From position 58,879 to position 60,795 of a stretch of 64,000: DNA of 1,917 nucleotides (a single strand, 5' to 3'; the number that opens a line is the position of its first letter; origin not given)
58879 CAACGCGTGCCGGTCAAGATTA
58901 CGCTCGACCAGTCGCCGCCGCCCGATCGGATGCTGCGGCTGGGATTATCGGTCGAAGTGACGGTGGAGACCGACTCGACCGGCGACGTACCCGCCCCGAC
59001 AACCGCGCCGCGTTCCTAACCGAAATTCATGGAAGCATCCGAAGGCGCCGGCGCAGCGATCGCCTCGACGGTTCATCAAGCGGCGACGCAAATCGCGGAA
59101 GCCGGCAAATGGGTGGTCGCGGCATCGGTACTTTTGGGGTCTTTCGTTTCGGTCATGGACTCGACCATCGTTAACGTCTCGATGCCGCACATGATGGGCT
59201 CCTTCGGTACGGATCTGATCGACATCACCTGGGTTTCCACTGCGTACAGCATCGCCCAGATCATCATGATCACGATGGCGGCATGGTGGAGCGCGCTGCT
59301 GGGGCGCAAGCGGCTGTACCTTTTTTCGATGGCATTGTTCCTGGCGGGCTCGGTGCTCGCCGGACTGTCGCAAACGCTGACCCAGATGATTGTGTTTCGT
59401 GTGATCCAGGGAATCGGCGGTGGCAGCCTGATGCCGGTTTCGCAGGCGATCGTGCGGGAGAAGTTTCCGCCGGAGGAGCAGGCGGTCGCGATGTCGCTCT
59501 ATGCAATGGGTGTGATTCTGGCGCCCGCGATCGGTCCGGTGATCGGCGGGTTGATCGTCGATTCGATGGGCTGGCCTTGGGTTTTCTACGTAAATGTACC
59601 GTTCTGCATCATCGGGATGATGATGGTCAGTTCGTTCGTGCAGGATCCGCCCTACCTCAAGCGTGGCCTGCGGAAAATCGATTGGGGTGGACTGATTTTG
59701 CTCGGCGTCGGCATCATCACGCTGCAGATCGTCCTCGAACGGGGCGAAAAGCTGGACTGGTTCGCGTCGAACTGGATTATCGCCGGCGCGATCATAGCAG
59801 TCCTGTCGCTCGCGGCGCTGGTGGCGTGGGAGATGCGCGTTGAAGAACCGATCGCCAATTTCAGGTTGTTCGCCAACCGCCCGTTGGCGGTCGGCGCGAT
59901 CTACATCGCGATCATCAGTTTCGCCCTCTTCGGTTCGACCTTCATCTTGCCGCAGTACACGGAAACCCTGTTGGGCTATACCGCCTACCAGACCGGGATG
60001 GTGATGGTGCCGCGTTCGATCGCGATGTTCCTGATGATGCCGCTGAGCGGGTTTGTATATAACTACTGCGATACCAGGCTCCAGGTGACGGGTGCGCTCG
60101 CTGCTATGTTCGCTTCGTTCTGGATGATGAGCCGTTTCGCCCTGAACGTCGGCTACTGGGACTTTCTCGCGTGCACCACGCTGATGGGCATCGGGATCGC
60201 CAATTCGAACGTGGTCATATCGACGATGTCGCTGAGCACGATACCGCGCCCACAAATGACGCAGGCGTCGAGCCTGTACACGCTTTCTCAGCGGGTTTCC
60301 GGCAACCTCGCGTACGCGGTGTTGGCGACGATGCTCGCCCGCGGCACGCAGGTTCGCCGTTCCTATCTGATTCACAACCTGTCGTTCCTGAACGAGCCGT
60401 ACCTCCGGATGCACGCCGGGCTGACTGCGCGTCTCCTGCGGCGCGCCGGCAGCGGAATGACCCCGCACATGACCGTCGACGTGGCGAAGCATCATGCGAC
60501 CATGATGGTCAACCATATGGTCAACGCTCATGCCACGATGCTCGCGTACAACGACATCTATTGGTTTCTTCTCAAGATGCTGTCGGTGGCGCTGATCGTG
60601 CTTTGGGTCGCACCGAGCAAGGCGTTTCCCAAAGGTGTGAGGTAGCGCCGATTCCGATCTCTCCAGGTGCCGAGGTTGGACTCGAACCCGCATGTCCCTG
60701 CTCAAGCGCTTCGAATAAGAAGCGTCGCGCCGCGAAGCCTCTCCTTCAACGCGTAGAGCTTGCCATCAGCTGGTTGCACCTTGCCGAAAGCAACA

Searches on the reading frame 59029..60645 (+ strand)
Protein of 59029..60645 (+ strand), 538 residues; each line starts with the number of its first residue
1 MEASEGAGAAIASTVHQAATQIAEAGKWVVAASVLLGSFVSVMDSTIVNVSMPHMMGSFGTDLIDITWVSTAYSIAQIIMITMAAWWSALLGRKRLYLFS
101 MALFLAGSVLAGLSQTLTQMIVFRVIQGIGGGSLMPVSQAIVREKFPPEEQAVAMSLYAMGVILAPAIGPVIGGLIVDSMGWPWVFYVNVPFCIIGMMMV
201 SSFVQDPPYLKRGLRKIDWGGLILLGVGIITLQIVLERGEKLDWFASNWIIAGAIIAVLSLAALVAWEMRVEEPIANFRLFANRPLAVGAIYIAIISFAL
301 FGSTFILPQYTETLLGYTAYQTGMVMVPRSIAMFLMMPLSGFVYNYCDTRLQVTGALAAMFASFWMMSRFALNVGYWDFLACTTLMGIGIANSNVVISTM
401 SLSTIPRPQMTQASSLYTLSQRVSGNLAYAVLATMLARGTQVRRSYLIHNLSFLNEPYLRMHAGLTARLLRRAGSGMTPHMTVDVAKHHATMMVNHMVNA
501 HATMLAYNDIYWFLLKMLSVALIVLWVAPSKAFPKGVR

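Call 7: search_protein_families(library=pfam, proteins=[window:59029-60645:+], max_evalue=1)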
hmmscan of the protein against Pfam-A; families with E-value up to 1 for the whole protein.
window:59029-60645:+ (538 aa): 4 families
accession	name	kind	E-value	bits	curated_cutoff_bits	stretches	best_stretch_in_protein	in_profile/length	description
PF07690.21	MFS_1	-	9.2e-56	189.7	33.4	1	34-427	1-345/347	Major Facilitator Superfamily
PF00083.30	Sugar_tr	-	1.9e-10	40.6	22.3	1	42-200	24-188/452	Sugar (and other) transporter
PF05977.19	MFS_3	-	9.4e-07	28.1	27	1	33-196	14-181/524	Transmembrane secretion effector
PF03137.26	OATP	-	0.46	9.1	25.8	1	119-177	135-193/545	Organic Anion Transporter Polypeptide (OATP) family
